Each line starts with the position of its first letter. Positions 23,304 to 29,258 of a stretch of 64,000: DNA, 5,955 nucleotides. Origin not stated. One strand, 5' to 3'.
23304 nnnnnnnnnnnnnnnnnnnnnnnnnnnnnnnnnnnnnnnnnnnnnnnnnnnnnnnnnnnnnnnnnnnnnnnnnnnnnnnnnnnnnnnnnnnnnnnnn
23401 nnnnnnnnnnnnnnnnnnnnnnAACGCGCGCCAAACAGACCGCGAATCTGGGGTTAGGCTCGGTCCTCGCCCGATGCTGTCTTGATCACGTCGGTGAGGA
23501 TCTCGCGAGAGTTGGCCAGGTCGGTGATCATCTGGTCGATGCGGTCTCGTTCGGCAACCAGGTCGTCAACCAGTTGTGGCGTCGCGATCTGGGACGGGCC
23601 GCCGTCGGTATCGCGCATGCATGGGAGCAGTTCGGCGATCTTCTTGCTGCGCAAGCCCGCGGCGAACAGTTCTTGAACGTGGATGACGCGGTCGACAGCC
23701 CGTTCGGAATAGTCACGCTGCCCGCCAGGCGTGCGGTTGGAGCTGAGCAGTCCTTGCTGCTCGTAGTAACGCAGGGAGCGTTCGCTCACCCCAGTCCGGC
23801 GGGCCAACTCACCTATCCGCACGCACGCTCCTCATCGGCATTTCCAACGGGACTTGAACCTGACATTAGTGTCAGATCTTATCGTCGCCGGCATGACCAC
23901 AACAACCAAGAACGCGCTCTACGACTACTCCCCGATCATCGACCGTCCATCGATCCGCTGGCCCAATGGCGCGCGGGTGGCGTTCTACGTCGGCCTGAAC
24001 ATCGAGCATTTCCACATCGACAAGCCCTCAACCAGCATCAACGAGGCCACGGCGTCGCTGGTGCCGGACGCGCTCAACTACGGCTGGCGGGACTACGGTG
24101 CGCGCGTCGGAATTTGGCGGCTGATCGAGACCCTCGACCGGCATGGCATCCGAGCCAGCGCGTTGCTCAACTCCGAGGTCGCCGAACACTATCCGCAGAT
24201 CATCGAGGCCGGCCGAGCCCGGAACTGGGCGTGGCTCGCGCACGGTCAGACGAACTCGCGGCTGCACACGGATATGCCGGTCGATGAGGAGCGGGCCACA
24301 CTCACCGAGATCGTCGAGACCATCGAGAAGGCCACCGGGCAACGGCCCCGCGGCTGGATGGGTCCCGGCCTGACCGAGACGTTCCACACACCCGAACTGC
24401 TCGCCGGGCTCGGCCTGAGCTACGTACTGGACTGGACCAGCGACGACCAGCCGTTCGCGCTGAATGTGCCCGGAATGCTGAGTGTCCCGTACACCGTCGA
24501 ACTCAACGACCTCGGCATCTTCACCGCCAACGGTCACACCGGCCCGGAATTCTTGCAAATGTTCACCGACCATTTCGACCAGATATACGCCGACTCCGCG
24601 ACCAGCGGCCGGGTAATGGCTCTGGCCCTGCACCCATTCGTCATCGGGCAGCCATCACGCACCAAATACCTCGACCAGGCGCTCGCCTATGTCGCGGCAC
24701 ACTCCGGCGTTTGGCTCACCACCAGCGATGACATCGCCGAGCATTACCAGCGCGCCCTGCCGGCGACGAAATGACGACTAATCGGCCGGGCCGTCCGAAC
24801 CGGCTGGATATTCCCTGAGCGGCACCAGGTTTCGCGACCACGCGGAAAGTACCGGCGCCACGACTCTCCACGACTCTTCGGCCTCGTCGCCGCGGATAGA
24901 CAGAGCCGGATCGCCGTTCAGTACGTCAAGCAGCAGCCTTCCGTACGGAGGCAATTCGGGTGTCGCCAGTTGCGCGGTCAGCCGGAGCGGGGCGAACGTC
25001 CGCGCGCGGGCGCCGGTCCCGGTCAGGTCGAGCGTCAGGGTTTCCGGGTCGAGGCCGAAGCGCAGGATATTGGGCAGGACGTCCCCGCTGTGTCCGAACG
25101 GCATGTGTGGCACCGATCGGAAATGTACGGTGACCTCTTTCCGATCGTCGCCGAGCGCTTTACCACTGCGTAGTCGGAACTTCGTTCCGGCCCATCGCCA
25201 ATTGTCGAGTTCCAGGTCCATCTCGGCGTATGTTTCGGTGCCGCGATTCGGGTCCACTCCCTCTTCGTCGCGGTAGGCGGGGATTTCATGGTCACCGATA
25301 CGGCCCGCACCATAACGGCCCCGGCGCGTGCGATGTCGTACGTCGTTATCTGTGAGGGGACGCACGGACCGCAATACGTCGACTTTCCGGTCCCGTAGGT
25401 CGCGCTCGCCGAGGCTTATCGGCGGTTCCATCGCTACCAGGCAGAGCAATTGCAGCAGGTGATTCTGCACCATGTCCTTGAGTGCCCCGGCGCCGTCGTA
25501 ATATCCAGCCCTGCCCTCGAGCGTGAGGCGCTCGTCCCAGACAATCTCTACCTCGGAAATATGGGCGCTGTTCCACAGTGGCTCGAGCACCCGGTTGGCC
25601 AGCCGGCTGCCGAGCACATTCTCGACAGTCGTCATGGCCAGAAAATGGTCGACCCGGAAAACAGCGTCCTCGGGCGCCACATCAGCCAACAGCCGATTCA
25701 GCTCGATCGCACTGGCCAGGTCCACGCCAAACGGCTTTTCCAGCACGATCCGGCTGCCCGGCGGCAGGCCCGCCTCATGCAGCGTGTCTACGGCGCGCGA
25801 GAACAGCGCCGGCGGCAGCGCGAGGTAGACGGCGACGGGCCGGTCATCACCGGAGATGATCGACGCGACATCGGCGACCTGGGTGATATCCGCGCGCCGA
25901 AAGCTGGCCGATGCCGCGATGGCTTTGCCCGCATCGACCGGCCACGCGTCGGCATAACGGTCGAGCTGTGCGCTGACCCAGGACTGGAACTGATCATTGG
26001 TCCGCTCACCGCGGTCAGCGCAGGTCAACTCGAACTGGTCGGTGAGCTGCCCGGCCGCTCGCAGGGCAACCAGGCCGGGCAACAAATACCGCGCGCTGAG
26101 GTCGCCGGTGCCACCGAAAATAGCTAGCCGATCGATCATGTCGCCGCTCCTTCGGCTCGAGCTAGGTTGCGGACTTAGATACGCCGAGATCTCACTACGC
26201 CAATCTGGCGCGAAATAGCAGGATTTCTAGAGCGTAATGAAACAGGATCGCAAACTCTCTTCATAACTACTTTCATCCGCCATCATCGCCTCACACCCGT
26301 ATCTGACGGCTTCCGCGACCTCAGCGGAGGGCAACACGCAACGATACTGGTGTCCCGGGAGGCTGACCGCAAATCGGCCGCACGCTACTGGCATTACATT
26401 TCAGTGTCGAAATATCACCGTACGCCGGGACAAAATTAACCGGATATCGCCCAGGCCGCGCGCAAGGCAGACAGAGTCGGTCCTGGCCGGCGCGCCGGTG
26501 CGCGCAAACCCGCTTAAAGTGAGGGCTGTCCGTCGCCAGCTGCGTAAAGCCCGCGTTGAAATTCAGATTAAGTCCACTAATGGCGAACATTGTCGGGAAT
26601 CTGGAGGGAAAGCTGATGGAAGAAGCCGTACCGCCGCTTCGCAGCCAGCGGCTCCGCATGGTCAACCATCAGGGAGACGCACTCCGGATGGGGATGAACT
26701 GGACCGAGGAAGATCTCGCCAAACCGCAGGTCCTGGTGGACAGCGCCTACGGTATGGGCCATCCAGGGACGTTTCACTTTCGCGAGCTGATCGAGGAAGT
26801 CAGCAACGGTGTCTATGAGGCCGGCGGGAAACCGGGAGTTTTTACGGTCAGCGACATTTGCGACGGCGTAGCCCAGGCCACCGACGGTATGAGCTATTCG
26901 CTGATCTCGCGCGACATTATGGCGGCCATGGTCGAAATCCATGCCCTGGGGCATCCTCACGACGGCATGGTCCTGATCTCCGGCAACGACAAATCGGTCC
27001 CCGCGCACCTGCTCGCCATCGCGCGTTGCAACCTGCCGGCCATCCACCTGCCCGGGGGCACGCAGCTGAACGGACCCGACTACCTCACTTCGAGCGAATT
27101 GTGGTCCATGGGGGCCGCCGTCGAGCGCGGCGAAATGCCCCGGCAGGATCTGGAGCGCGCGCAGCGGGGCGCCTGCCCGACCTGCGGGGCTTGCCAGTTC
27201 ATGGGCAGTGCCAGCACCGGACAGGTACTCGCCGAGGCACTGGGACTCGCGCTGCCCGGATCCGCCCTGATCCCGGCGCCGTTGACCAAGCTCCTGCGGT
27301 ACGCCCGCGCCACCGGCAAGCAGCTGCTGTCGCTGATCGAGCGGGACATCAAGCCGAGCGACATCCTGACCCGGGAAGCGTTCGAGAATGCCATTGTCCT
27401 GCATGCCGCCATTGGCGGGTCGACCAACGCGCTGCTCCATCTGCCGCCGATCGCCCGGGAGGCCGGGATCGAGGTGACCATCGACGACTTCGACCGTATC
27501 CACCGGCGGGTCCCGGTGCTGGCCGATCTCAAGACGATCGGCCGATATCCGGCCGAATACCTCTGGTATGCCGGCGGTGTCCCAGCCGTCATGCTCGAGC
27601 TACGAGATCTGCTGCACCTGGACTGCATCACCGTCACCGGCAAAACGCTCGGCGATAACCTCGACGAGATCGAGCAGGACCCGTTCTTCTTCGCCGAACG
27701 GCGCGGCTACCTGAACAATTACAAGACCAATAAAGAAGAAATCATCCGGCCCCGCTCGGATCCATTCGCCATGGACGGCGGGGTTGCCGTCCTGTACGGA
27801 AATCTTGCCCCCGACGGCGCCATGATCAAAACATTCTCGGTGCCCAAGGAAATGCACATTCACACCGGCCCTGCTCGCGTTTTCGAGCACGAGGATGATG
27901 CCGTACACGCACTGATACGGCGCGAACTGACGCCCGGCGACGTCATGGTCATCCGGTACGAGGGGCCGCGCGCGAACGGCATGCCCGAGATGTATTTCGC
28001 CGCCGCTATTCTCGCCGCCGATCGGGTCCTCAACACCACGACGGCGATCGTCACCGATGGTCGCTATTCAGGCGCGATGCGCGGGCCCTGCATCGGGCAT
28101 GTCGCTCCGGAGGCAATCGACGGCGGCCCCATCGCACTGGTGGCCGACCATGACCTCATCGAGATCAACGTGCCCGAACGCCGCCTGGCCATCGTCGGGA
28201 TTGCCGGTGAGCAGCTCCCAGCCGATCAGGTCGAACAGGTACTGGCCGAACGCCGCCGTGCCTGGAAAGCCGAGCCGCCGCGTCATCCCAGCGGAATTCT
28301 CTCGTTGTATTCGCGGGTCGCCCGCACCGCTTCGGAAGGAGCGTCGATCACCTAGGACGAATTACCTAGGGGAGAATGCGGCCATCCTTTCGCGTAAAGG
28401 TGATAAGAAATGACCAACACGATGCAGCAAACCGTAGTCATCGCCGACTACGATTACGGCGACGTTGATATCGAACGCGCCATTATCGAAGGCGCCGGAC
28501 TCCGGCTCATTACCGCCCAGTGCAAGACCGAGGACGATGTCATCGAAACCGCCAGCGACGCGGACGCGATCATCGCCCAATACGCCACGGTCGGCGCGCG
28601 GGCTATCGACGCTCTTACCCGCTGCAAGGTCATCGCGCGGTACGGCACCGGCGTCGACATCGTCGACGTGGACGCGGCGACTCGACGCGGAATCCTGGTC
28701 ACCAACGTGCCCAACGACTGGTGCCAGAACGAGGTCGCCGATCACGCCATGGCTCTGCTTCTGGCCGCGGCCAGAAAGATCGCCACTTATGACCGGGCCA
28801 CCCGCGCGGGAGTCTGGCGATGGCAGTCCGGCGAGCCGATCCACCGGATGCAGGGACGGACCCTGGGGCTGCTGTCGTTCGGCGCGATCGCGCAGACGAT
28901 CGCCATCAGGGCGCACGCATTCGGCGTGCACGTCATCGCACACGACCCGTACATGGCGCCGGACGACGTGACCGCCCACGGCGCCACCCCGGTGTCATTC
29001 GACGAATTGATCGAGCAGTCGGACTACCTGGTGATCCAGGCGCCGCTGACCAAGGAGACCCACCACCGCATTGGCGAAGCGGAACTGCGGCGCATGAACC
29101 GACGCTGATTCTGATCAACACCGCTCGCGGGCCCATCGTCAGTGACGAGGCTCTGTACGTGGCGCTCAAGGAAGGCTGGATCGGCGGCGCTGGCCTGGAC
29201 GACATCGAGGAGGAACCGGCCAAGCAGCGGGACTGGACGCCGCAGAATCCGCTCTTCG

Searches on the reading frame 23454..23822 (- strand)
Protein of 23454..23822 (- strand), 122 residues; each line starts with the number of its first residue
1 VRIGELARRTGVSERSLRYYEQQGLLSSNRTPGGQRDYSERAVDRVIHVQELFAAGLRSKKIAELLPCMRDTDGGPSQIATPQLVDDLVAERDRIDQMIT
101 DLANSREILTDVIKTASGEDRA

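Call 28: search_protein_families(library=pfam, proteins=[window:23454-23822:-], max_evalue=0.001)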
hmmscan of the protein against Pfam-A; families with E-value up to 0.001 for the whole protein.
window:23454-23822:- (122 aa): 2 families
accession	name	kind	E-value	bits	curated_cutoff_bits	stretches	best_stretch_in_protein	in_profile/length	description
PF13411.12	MerR_1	-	7.7e-19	68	21.6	1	1-66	1-66/69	MerR HTH family regulatory protein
PF00376.29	MerR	-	8.6e-16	57.9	28.2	1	2-38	1-38/38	MerR family regulatory protein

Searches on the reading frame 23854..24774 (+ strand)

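Call 28: search_protein_families(library=pfam, proteins=[window:23854-24774:+], max_evalue=0.001)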
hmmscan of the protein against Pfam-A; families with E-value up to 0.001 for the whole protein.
window:23854-24774:+ (306 aa): 1 family
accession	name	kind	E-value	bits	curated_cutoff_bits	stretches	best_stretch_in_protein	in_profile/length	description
PF01522.26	Polysacc_deac_1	-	6.1e-08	33.1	23.1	1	80-190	14-123/124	Polysaccharide deacetylase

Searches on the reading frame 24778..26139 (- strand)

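Call 28: search_protein_families(library=pfam, proteins=[window:24778-26139:-], max_evalue=0.001)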
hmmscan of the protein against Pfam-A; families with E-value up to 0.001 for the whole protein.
window:24778-26139:- (453 aa): 2 families
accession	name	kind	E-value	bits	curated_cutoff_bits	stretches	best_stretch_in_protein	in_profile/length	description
PF02781.21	G6PD_C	-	7.6e-82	275.1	27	1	179-452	4-282/296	Glucose-6-phosphate dehydrogenase, C-terminal domain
PF00479.28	G6PD_N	-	9.9e-33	114.7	22.1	1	7-174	2-183/183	Glucose-6-phosphate dehydrogenase, NAD binding domain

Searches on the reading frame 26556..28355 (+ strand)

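Call 28: search_protein_families(library=pfam, proteins=[window:26556-28355:+], max_evalue=0.001)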
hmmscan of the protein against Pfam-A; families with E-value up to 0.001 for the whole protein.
window:26556-28355:+ (599 aa): 2 families
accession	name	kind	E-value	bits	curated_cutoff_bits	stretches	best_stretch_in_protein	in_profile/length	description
PF00920.27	ILVD_EDD_N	-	1.4e-107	360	27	1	56-368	1-316/316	Dihydroxy-acid/6-phosphogluconate dehydratase N-terminal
PF24877.1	ILV_EDD_C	-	1.1e-58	198.3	27.7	1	395-596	1-191/191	Dihydroxy-acid/6-phosphogluconate dehydratase C-terminal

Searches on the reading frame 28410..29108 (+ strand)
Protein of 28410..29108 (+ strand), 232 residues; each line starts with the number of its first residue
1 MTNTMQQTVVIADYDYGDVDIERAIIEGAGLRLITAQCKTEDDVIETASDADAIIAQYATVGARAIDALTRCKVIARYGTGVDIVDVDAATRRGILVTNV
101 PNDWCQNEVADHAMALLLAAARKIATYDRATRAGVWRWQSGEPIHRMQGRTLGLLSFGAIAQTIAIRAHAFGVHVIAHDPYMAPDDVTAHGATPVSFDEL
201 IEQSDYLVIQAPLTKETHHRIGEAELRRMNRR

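Call 28: search_protein_families(library=pfam, proteins=[window:28410-29108:+], max_evalue=0.001)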
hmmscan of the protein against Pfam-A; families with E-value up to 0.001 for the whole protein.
window:28410-29108:+ (232 aa): 2 families
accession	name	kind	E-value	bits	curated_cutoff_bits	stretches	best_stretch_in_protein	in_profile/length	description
PF02826.25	2-Hacid_dh_C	-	3.3e-30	105.2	25.1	1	114-231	1-119/178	D-isomer specific 2-hydroxyacid dehydrogenase, NAD binding domain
PF00389.36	2-Hacid_dh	-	9.5e-21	74.3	24.6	1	32-223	21-114/134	D-isomer specific 2-hydroxyacid dehydrogenase, catalytic domain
